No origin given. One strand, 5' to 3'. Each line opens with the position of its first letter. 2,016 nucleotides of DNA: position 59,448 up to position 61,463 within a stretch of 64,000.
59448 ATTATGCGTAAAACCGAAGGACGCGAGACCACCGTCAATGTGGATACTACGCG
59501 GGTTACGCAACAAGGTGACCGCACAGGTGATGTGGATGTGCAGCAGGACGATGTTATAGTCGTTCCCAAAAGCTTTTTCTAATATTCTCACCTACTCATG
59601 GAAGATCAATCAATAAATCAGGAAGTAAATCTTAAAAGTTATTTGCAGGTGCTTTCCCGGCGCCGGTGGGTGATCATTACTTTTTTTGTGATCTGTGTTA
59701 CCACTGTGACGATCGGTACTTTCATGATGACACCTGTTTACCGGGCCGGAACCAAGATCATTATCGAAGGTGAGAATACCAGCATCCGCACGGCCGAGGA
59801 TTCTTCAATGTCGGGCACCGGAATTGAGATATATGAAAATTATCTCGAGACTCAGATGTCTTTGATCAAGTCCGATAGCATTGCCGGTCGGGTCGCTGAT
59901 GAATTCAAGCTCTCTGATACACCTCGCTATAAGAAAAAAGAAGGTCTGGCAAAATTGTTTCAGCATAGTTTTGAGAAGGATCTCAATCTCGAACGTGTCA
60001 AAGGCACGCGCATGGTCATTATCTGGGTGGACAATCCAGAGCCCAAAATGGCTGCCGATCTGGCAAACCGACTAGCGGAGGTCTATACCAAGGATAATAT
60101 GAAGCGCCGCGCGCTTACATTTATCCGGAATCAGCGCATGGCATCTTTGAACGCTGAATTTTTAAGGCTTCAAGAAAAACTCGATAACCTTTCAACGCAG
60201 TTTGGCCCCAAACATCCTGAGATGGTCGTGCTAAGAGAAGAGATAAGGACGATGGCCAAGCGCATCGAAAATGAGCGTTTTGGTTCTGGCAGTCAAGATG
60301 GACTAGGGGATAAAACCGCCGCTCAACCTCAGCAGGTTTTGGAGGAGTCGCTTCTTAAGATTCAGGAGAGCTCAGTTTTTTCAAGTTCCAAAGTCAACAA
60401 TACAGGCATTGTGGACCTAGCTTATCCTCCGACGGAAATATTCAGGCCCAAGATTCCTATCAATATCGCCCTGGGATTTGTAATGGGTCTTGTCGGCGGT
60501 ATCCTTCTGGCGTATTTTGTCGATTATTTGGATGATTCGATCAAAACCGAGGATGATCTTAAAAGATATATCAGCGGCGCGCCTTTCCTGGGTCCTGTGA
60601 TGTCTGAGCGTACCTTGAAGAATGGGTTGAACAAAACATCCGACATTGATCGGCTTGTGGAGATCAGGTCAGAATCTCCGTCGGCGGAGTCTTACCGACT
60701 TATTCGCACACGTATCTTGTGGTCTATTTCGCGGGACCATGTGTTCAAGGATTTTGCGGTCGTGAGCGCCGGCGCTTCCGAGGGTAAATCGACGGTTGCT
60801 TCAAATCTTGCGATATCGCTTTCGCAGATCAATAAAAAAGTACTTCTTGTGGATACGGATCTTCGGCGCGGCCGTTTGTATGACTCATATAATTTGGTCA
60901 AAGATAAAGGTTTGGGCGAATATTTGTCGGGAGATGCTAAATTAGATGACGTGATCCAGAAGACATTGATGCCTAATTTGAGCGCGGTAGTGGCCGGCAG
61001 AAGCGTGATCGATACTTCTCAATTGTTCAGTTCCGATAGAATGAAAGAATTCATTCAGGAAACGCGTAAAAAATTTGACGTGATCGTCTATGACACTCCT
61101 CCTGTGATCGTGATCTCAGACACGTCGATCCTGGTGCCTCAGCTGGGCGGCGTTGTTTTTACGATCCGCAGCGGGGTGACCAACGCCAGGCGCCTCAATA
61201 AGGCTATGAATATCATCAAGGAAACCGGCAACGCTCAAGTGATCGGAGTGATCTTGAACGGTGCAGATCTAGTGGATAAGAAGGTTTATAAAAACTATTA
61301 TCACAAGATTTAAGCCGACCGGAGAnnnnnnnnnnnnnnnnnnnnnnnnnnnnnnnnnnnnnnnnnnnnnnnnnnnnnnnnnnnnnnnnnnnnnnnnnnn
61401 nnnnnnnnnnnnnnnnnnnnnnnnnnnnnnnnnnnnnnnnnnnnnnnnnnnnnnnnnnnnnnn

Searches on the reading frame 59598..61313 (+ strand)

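Call 14: search_protein_families(library=pfam, proteins=[window:59598-61313:+], max_evalue=0.001)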
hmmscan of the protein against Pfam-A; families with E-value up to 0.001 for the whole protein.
window:59598-61313:+ (571 aa): 6 families
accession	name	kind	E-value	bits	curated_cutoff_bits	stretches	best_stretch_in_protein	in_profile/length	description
PF13614.12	AAA_31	-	6.4e-12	46.2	27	1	396-512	14-137/177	AAA domain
PF02706.20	Wzz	-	1.3e-09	38.7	25.5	1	9-102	2-90/91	Chain length determinant protein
PF01656.29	CbiA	-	5.6e-08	33.2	25.4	1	387-554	2-111/125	CobQ/CobB/MinD/ParA nucleotide binding domain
PF10609.15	ParA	-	3.6e-07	30.3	27.1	1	386-562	6-181/246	NUBPL iron-transfer P-loop NTPase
PF13807.11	GNVR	-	2e-06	28.1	27.7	1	252-306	23-78/82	G-rich domain on putative tyrosine kinase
PF02374.21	ArsA_ATPase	-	8.3e-05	22.4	24.3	0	396-421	13-38/305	Anion-transporting ATPase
